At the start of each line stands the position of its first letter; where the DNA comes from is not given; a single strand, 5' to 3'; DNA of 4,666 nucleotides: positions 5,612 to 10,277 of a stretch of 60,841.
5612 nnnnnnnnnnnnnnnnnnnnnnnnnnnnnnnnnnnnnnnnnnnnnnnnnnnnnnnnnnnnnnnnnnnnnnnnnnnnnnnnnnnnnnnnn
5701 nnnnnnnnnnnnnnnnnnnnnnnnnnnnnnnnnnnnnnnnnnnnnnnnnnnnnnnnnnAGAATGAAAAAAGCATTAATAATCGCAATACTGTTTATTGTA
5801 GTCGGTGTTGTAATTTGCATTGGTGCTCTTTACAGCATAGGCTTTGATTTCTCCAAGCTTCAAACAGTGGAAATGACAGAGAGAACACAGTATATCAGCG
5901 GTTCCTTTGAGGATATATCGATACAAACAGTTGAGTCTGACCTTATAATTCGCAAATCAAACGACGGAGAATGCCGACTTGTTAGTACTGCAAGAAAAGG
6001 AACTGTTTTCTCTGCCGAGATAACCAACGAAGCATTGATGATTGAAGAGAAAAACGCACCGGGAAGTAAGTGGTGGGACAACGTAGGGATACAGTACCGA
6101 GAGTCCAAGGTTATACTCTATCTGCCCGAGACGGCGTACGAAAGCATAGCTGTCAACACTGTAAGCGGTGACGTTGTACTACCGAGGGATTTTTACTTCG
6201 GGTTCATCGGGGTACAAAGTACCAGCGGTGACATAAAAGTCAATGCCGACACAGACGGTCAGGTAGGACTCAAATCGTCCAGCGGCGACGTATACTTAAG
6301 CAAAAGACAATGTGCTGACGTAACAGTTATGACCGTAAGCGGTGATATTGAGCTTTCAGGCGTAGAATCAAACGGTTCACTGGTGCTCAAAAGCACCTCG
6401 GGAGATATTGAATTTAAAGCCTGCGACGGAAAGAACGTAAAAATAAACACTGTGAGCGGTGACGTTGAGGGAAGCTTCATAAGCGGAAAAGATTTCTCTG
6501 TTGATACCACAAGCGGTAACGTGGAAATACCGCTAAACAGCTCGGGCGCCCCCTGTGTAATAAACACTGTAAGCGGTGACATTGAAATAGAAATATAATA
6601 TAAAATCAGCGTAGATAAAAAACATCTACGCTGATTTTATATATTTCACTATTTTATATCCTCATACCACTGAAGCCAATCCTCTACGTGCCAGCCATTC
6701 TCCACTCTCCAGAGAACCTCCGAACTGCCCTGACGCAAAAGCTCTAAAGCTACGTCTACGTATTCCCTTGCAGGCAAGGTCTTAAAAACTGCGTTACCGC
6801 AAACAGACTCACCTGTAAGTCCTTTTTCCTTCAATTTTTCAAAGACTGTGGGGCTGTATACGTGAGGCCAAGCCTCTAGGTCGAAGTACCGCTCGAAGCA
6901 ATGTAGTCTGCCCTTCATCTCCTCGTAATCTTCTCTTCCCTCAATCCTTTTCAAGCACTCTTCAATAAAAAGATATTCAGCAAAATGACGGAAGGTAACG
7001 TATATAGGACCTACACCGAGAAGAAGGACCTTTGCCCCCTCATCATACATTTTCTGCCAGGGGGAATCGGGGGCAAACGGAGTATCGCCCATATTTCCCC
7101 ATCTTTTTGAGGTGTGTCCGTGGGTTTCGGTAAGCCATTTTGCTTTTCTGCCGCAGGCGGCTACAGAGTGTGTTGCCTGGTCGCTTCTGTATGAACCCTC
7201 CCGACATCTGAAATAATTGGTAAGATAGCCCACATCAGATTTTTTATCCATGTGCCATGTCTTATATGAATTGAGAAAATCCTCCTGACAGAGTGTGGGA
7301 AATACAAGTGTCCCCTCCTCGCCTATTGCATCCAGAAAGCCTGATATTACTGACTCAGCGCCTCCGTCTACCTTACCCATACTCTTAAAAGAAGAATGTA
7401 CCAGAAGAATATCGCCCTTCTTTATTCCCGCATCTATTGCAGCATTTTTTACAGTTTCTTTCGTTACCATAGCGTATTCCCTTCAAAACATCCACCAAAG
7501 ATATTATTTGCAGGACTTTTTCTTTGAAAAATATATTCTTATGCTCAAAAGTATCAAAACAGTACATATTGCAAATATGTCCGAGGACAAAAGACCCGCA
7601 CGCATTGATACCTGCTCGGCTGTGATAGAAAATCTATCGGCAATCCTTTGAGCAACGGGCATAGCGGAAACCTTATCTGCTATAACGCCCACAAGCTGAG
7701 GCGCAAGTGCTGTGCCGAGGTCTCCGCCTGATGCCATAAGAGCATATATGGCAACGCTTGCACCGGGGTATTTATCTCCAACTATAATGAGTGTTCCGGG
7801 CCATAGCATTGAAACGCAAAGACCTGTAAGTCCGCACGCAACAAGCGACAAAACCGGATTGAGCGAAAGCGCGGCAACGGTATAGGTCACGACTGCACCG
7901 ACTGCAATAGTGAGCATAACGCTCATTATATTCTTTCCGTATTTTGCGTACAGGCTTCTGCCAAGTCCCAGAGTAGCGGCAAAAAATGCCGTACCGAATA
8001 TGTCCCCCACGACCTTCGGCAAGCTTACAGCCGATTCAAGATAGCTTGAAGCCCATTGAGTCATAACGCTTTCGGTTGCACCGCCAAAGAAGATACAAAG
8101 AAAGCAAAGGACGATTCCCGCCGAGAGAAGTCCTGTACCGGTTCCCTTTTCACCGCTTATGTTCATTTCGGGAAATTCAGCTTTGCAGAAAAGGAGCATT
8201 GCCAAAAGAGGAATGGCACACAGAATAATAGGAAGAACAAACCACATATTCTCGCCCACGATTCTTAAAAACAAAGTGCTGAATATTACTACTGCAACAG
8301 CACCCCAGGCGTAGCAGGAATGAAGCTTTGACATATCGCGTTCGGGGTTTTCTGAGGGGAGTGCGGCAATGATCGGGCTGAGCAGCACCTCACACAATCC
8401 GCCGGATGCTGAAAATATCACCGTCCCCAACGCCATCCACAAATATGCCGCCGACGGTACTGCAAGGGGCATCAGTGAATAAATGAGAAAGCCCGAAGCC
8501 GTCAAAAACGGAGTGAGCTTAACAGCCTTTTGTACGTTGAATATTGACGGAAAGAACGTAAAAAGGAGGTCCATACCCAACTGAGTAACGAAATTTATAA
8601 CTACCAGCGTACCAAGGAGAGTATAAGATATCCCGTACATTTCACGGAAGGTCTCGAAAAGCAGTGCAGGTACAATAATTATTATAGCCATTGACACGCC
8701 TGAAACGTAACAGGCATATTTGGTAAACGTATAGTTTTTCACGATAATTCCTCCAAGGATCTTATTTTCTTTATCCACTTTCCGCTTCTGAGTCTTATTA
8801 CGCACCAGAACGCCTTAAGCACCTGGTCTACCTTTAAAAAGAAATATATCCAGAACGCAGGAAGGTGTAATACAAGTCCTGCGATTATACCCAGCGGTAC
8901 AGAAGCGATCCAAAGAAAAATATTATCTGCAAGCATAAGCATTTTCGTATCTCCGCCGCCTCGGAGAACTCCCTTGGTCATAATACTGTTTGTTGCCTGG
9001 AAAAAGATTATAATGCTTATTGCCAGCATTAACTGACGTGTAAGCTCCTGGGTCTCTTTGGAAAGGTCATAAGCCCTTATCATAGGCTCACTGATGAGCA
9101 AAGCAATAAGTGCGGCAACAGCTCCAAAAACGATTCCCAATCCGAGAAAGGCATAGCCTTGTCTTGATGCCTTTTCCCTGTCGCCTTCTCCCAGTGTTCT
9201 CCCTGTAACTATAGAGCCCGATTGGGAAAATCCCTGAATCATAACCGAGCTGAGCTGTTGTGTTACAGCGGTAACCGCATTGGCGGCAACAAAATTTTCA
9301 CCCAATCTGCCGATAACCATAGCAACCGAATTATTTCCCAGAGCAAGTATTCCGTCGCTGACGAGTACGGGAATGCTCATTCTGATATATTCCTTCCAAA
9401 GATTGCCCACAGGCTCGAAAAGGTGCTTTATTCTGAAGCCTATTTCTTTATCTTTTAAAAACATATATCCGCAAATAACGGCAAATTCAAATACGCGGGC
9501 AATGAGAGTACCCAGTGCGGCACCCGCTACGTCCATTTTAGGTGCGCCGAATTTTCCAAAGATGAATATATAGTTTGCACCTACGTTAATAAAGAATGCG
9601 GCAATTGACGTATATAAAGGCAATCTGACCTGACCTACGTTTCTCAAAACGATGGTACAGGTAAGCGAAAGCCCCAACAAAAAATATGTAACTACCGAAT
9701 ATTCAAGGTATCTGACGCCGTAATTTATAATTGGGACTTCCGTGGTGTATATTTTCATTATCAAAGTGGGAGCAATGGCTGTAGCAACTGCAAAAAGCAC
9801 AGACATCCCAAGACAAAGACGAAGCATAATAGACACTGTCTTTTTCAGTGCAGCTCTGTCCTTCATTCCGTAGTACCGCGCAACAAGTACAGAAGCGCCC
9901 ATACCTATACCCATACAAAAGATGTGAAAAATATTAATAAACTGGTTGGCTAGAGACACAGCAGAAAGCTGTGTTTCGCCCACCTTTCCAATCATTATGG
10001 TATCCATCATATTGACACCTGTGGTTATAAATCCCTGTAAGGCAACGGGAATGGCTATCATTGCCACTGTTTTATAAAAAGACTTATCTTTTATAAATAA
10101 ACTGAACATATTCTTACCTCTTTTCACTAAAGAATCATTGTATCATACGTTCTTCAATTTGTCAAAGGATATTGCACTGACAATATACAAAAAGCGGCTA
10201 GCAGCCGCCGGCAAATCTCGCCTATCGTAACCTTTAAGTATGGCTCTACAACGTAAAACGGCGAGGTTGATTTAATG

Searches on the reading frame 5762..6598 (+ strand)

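Call 39: search_protein_families(library=pfam, proteins=[window:5762-6598:+])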
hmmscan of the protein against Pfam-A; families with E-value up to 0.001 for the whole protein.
window:5762-6598:+ (278 aa): 1 family
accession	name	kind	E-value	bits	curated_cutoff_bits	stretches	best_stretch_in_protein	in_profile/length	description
PF13349.12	DUF4097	-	9.2e-29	101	22.9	1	49-276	1-246/247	Toastrack DUF4097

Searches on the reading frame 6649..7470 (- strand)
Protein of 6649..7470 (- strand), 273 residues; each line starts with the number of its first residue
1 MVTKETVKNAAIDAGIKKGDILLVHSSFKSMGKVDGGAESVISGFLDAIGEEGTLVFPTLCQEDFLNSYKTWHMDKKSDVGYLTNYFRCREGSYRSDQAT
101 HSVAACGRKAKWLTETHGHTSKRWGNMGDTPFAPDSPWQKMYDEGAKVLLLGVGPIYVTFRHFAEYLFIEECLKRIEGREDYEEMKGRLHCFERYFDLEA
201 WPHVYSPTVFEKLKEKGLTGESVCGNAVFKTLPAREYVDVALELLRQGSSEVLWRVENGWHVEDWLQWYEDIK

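Call 39: search_protein_families(library=pfam, proteins=[window:6649-7470:-])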
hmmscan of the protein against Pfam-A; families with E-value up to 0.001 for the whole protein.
window:6649-7470:- (273 aa): 1 family
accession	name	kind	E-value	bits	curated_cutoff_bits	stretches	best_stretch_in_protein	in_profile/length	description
PF02522.19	Antibiotic_NAT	-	3.4e-39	135.2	25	1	23-245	1-231/232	Aminoglycoside 3-N-acetyltransferase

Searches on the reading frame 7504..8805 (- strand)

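Call 39: search_protein_families(library=pfam, proteins=[window:7504-8805:-])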
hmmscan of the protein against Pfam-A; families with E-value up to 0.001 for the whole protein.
window:7504-8805:- (433 aa): 1 family
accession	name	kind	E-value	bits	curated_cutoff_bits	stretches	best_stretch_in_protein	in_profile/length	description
PF07690.21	MFS_1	-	3.7e-11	43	33.4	1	37-369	8-347/347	Major Facilitator Superfamily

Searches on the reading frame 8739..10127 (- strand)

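Call 12: search_protein_families(library=pfam, proteins=[window:8739-10127:-])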
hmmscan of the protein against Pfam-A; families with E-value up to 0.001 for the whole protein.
window:8739-10127:- (462 aa): 1 family
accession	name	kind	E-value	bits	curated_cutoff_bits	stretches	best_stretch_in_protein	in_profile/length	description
PF01554.23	MatE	-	1.1e-47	162.2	24.9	2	27-187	1-161/161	MatE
